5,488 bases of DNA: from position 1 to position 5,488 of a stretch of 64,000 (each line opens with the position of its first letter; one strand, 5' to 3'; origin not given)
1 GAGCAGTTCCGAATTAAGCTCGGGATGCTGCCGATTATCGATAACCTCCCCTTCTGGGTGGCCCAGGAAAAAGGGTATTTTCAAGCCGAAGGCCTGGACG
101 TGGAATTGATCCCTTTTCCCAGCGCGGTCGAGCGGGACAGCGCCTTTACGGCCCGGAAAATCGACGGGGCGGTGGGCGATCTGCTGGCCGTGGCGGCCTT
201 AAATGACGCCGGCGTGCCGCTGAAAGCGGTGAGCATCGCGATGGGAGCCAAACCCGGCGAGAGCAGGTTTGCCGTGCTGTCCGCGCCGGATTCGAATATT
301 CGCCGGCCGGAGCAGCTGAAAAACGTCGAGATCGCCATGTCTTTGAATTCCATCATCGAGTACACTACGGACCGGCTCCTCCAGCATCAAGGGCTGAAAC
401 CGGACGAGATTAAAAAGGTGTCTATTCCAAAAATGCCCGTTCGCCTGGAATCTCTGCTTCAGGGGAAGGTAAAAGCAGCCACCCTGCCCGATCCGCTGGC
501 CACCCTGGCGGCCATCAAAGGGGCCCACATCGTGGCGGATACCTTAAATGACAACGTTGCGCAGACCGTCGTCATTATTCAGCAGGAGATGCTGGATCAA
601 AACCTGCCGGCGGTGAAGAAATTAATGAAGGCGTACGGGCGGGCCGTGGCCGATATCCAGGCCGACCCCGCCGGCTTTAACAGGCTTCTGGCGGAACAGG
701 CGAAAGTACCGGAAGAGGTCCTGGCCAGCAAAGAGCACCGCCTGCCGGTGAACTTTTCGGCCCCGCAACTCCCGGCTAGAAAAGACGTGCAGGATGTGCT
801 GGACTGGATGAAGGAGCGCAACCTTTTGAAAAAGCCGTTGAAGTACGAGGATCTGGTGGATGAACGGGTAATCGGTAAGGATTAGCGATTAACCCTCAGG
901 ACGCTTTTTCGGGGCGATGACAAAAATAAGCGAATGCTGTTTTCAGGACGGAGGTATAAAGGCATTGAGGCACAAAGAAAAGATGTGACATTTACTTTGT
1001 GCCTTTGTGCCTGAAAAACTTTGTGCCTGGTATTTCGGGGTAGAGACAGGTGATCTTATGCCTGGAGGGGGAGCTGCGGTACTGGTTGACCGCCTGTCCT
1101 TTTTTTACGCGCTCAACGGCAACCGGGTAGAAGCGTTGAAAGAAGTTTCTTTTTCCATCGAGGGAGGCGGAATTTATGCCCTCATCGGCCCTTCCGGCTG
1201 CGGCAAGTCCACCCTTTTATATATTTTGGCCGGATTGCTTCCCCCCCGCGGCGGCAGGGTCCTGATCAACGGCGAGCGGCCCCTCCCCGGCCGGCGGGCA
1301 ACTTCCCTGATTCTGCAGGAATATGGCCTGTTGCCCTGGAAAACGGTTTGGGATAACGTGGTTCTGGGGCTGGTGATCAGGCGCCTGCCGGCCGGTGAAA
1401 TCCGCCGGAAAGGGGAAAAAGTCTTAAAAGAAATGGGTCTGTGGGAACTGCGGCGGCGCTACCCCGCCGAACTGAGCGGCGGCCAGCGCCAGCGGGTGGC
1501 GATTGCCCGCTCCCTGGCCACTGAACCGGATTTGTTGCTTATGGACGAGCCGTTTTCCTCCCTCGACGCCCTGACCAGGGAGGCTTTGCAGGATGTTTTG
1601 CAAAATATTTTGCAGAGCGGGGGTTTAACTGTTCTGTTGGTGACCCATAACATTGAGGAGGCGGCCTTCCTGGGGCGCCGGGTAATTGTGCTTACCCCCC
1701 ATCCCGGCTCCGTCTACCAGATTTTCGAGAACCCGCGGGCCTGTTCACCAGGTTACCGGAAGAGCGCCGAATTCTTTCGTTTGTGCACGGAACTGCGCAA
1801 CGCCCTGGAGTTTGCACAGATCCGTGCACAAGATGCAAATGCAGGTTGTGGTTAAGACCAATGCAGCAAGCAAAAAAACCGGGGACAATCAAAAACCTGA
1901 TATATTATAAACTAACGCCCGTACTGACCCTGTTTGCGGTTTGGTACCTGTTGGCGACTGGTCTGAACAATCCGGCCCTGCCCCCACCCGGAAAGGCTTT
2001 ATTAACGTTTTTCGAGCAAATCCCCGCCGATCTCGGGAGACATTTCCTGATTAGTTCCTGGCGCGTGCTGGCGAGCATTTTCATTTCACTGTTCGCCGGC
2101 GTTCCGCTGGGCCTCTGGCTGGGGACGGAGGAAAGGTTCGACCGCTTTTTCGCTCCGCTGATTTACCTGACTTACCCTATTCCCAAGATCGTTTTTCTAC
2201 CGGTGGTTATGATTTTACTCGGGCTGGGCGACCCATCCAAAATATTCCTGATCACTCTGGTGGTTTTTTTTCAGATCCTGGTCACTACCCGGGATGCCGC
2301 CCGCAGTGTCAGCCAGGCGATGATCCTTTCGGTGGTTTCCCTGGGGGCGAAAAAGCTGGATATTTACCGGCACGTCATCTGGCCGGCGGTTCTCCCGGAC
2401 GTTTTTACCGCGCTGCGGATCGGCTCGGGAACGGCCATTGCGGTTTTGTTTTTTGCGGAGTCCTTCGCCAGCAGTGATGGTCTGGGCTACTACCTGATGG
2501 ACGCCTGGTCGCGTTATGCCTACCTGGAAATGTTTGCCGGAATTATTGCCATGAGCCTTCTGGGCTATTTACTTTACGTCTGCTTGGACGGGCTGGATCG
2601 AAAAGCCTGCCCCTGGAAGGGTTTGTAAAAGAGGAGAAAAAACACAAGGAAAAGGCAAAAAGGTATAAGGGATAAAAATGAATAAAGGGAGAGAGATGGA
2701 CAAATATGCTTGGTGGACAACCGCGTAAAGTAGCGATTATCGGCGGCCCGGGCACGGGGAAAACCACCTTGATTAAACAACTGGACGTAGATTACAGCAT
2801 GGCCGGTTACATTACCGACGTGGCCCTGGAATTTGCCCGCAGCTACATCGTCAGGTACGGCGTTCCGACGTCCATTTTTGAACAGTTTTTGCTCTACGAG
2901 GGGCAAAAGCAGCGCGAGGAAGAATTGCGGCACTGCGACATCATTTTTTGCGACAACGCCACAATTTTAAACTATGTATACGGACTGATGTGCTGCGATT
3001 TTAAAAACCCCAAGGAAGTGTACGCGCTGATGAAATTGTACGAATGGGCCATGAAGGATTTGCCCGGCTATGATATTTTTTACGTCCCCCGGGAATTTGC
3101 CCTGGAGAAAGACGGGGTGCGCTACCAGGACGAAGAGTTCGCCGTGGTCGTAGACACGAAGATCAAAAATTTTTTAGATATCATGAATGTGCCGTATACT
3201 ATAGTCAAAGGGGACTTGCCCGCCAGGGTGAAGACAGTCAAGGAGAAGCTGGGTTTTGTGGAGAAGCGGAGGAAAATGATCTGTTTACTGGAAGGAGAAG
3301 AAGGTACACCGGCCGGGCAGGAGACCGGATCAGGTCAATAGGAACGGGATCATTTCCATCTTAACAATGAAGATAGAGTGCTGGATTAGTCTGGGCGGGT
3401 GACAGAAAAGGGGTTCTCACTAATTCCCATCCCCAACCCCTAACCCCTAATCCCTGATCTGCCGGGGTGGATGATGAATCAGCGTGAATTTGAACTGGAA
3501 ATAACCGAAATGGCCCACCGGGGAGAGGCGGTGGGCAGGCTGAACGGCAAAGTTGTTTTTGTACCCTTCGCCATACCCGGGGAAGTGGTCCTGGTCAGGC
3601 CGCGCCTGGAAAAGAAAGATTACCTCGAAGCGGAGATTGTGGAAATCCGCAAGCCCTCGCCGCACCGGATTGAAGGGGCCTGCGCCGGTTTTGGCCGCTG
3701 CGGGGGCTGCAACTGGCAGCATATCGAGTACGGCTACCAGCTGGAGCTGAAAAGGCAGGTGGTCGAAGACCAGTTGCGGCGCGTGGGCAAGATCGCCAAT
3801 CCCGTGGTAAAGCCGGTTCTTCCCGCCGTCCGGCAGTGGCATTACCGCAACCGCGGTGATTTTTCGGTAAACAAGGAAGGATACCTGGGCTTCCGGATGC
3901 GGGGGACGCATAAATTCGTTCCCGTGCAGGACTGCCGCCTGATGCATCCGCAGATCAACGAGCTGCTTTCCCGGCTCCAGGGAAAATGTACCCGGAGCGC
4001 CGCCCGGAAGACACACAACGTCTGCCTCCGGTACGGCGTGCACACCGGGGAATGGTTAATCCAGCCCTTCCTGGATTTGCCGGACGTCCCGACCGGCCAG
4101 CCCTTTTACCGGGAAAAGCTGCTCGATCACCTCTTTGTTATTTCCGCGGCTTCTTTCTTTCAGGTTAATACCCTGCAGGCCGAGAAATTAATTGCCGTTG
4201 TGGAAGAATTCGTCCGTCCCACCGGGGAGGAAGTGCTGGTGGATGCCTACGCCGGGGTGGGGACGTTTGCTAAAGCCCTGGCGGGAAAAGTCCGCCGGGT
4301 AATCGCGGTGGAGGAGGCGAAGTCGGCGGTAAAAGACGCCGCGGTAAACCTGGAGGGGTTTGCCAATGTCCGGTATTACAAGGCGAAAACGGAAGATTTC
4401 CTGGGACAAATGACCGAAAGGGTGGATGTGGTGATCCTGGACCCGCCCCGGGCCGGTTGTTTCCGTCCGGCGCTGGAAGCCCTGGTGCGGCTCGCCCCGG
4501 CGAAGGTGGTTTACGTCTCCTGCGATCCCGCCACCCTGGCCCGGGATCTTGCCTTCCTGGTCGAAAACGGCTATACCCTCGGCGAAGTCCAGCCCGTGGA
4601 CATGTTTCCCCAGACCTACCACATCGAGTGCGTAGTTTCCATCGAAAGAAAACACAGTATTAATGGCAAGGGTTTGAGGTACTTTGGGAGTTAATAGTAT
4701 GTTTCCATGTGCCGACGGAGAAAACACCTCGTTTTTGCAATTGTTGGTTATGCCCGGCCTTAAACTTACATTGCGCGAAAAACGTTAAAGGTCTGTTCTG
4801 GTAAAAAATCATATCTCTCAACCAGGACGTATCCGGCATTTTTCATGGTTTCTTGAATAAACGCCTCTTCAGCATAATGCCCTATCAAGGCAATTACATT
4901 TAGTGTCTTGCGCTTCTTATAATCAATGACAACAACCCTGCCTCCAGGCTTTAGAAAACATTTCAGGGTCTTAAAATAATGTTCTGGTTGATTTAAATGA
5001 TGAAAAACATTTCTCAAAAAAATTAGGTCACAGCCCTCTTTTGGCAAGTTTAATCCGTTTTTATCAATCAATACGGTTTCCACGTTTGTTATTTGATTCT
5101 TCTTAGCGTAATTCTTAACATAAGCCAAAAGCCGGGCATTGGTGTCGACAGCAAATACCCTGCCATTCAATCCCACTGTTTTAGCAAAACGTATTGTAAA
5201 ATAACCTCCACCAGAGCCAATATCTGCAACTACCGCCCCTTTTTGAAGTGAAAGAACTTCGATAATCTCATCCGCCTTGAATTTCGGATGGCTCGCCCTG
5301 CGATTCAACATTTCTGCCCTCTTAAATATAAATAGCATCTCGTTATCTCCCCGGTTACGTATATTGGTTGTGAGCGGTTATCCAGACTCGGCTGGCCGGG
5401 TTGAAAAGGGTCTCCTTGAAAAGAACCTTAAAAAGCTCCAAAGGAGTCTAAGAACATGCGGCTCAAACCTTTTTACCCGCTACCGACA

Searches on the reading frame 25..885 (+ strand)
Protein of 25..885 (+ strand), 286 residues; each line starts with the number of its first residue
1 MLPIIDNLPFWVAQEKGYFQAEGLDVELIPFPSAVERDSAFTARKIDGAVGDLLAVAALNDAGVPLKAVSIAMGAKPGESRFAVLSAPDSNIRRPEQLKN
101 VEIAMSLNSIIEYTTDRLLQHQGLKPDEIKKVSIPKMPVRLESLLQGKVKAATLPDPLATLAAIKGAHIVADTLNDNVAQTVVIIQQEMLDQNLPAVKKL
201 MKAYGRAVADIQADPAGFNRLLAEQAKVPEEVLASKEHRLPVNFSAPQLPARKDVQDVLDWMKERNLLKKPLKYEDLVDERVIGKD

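Call 41: search_protein_families(library=pfam, proteins=[window:25-885:+], max_evalue=0.001)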
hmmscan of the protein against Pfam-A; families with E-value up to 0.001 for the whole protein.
window:25-885:+ (286 aa): 3 families
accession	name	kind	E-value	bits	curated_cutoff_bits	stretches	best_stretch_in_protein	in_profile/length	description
PF09084.16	NMT1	-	2e-25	90.4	20.5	1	8-216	5-214/216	NMT1/THI5 like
PF13379.11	NMT1_2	-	3.8e-15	56.8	24.7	1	2-212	13-239/252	NMT1-like family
PF03180.19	Lipoprotein_9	-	3.1e-08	33.5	27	1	13-205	15-216/236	NlpA lipoprotein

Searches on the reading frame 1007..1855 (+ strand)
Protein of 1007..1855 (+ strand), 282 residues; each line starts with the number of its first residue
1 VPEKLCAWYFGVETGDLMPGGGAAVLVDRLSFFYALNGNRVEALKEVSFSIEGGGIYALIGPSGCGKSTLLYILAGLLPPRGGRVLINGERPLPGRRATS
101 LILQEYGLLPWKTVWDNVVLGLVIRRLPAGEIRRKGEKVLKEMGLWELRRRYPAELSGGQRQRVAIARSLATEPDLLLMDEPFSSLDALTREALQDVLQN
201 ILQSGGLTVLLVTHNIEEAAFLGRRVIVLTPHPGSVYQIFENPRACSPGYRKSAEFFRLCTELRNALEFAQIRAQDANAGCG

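Call 41: search_protein_families(library=pfam, proteins=[window:1007-1855:+], max_evalue=0.001)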
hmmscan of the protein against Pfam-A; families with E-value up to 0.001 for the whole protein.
window:1007-1855:+ (282 aa): 5 families
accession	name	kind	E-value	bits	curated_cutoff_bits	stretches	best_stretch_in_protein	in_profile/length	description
PF00005.33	ABC_tran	-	7.1e-33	114.6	25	1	44-183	1-136/137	ABC transporter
PF13304.12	AAA_21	-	7.7e-11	43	27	1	153-217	235-301/304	AAA domain, putative AbiEii toxin, Type IV TA system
PF13555.12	AAA_29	-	0.00025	21.2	27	1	46-81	16-49/61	P-loop containing region of AAA domain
PF13401.12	AAA_22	-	0.00032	21.5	27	0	53-212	4-121/130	AAA domain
PF03215.21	Rad17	-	0.00099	19.5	23.8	0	56-78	47-69/186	Rad17 P-loop domain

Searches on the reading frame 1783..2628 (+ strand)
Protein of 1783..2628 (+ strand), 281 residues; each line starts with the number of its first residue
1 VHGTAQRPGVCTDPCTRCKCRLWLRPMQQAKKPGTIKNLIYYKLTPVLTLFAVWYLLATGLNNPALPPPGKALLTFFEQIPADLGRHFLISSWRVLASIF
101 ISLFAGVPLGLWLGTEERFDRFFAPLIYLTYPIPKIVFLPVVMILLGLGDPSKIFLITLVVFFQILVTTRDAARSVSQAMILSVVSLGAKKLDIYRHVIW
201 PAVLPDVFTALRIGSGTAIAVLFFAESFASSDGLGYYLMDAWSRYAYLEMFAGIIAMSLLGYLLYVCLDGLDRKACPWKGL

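Call 41: search_protein_families(library=pfam, proteins=[window:1783-2628:+], max_evalue=0.001)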
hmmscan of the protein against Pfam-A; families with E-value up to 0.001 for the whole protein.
window:1783-2628:+ (281 aa): 1 family
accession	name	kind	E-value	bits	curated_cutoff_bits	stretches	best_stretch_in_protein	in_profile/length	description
PF00528.27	BPD_transp_1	-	3.5e-21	76.2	26.4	1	106-272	1-175/184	Binding-protein-dependent transport system inner membrane component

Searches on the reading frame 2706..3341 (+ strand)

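Call 41: search_protein_families(library=pfam, proteins=[window:2706-3341:+], max_evalue=0.001)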
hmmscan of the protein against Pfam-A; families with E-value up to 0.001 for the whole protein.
window:2706-3341:+ (211 aa): 2 families
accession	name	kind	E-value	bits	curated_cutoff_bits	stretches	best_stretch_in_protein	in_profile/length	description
PF13521.12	AAA_28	-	7.2e-18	65.8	27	1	8-174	1-164/164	AAA domain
PF13479.12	AAA_24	-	9e-05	22.8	27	1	6-98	2-86/195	AAA domain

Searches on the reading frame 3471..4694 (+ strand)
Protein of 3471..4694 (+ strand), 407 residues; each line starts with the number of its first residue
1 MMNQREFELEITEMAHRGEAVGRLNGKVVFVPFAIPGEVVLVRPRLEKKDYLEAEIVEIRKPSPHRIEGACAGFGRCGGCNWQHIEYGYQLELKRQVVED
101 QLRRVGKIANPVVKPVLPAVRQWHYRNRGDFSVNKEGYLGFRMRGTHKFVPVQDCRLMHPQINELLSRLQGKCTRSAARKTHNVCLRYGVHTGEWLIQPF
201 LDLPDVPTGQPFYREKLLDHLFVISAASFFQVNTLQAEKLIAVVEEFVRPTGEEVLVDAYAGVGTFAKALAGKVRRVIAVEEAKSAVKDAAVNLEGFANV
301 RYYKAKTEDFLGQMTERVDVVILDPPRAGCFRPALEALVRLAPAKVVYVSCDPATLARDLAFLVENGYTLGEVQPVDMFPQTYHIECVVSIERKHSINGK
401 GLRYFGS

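Call 41: search_protein_families(library=pfam, proteins=[window:3471-4694:+], max_evalue=0.001)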
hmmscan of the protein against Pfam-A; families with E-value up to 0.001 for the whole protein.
window:3471-4694:+ (407 aa): 4 families
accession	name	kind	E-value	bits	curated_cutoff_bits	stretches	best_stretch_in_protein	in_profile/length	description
PF05958.17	tRNA_U5-meth_tr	-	1.6e-21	77.2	23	1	226-393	176-356/357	tRNA (Uracil-5-)-methyltransferase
PF01938.26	TRAM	-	1.2e-07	32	21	1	5-57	6-61/61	TRAM domain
PF03602.21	Cons_hypoth95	-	4e-06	27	24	1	253-352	42-153/182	Conserved hypothetical protein 95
PF02475.24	TRM5-TYW2_MTfase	-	0.00096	19.6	28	0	253-291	37-77/164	TRM5/TYW2 methyltransferase domain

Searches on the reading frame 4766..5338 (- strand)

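Call 41: search_protein_families(library=pfam, proteins=[window:4766-5338:-], max_evalue=0.001)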
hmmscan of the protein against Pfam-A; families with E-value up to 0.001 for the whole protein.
window:4766-5338:- (190 aa): 19 families
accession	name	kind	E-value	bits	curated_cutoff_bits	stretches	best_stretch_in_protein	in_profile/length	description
PF13847.12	Methyltransf_31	-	1.2e-18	67.6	27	1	32-156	2-114/145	Methyltransferase domain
PF13649.12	Methyltransf_25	-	4.5e-16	59.8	27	1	37-133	1-97/97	Methyltransferase domain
PF08241.18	Methyltransf_11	-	1e-15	58.6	21.2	1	39-137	2-95/95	Methyltransferase domain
PF01209.24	Ubie_methyltran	-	3.4e-13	49.9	20.1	1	17-177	32-189/233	ubiE/COQ5 methyltransferase family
PF08242.18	Methyltransf_12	-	3e-12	47.5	30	1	39-135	2-98/98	Methyltransferase domain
PF13489.12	Methyltransf_23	-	4.4e-12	46.5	27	1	24-143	11-122/164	Methyltransferase domain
PF01135.25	PCMT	-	1.2e-11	45.2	20.3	1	14-171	55-203/210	Protein-L-isoaspartate(D-aspartate) O-methyltransferase (PCMT)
PF05175.20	MTS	-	5e-07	30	23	1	26-148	24-149/170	Methyltransferase small domain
PF02353.26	CMAS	-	6.6e-07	29.4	27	1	5-143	36-170/273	Mycolic acid cyclopropane synthetase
PF01728.25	FtsJ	-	9.4e-06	26.1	24.1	1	20-87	7-76/181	FtsJ-like methyltransferase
PF02527.21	GidB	-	1.3e-05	25.1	27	1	26-139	39-148/184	rRNA small subunit methyltransferase G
PF08003.17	Methyltransf_9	-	1.3e-05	24.8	23.8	1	20-137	102-217/315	Protein of unknown function (DUF1698)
PF03848.20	TehB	-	2.3e-05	24.4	20.4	1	23-138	20-133/193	Tellurite resistance protein TehB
PF02475.24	TRM5-TYW2_MTfase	-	2.6e-05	24.7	28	1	32-133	35-131/164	TRM5/TYW2 methyltransferase domain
PF08704.16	GCD14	-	0.00024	21.3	26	1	25-90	32-97/247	tRNA methyltransferase complex GCD14 subunit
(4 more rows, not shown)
